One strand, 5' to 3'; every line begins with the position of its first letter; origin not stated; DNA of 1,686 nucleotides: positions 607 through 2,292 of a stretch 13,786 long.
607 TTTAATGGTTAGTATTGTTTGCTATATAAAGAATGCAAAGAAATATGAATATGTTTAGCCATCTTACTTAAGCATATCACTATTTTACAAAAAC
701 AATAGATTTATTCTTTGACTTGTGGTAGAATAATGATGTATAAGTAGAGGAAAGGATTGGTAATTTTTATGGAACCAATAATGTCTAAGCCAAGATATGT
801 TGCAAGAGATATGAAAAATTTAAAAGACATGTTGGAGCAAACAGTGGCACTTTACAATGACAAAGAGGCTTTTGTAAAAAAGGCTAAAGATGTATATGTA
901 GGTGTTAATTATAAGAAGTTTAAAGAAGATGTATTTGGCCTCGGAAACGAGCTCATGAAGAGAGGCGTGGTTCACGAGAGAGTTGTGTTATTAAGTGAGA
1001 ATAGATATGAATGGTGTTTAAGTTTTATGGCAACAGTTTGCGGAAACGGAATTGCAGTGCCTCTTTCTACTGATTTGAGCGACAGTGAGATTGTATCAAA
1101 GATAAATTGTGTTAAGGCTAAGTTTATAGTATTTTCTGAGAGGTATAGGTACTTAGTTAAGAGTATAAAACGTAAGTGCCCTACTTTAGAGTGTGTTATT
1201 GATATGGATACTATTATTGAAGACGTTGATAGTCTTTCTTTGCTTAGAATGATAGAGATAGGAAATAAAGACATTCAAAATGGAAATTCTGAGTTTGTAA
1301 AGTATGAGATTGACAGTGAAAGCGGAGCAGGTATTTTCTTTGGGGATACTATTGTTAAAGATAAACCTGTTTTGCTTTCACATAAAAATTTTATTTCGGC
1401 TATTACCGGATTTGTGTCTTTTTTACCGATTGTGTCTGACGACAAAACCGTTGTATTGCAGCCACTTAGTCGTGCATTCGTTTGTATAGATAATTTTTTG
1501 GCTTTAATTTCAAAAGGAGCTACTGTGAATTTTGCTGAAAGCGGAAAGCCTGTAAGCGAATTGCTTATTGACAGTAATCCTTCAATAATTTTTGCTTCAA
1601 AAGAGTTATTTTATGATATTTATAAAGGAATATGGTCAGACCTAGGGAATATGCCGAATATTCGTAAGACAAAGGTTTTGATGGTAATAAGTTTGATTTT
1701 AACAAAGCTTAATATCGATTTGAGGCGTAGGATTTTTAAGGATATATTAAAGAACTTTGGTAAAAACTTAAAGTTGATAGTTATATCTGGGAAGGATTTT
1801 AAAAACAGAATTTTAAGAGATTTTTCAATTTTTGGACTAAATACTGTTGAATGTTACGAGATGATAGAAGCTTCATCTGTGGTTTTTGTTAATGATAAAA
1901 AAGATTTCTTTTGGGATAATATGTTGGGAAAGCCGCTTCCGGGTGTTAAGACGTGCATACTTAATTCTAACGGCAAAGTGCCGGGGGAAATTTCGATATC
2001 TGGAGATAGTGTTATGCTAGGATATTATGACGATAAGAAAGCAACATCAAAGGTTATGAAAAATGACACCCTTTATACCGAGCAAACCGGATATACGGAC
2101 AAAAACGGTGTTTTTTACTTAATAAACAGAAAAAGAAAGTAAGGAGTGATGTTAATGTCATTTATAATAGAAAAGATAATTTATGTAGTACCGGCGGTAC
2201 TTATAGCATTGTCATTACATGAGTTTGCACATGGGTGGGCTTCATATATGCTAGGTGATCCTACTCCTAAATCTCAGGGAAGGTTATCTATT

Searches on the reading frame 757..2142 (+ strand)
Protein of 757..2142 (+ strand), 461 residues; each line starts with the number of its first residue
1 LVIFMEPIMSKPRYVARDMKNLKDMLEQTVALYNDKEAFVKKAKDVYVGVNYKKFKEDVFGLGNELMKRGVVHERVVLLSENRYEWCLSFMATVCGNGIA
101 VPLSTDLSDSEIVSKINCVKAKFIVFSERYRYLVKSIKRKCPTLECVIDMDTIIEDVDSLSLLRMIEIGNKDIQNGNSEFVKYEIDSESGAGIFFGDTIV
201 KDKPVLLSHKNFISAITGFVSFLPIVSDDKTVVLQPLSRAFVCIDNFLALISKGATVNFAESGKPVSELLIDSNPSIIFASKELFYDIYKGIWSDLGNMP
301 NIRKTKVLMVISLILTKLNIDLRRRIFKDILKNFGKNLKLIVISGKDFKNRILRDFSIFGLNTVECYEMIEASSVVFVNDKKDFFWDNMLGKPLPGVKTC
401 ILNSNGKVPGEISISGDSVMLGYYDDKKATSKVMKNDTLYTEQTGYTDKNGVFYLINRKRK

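Call 7: search_protein_families(library=pfam, proteins=[window:757-2142:+], max_evalue=0.01)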
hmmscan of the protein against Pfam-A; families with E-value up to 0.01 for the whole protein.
window:757-2142:+ (461 aa): 1 family
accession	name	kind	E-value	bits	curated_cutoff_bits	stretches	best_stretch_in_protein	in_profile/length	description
PF00501.34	AMP-binding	-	5.4e-29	101.6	29.9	1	26-424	1-384/384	AMP-binding enzyme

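Call 29: search_protein_families(library=ncbifam, proteins=[window:757-2142:+], max_evalue=10)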
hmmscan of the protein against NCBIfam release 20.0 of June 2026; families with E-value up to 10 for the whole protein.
window:757-2142:+ (461 aa): 76 families (the best 25 are shown)
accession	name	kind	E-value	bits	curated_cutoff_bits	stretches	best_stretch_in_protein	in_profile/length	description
NF004837.0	PRK06187.1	subfamily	2.1e-27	95.6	476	2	18-242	6-227/531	long-chain-fatty-acid--CoA ligase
NF005801.1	PRK07656.1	equivalog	2e-23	82.8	657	2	24-257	5-234/500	FadD3 family acyl-CoA ligase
NF052269.1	Staph_lig_FadD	equivalog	5.9e-22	77.7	650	2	331-460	261-394/499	long-chain-fatty-acid--CoA ligase FadD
NF004758.0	PRK06087.1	equivalog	7.7e-18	64.2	736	2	20-261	24-262/548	medium-chain fatty-acid--CoA ligase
NF002966.0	PRK03640.1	equivalog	1.6e-17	63.3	556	2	331-459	248-382/483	o-succinylbenzoate--CoA ligase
NF009233.0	PRK12583.1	subfamily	1.6e-17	63.2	832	2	21-259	19-273/558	fatty acid CoA ligase family protein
NF005307.0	PRK06839.1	equivalog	2.8e-17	62.6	748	2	26-238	8-200/496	o-succinylbenzoate--CoA ligase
NF052580.1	Str24CoAsynCasG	equivalog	3.9e-17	61.8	750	2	17-157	38-175/548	steroid-24-oyl-CoA synthetase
NF005676.0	PRK07470.1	equivalog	1.2e-16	60.5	774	2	15-240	15-231/544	acyl-CoA synthetase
TIGR01923.1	menE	equivalog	2.4e-16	59.6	330.15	2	302-459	197-348/442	o-succinylbenzoate--CoA ligase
NF006523.0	PRK08974.1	equivalog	1.7e-15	56.2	884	3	316-460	308-455/561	long-chain-fatty-acid--CoA ligase FadD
NF006182.0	PRK08316.1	subfamily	4.5e-15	55.1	663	2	19-264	10-248/523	fatty acyl-CoA synthetase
NF005947.1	PRK08008.1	equivalog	1.9e-14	53.2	651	2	411-459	369-421/518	crotonobetaine/carnitine-CoA ligase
NF005220.0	PRK06710.1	equivalog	2e-14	52.6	1116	2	358-460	346-454/563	long-chain-fatty-acid--CoA ligase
TIGR03098.1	ligase_PEP_1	hypoth_equivalog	5e-13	48.4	592.35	2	22-239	2-215/517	acyl-CoA ligase (AMP-forming), exosortase A system-associated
TIGR01733.1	AA-adenyl-dom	subfamily_domain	1.1e-10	41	317.4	2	336-442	235-352/409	amino acid adenylation domain-containing protein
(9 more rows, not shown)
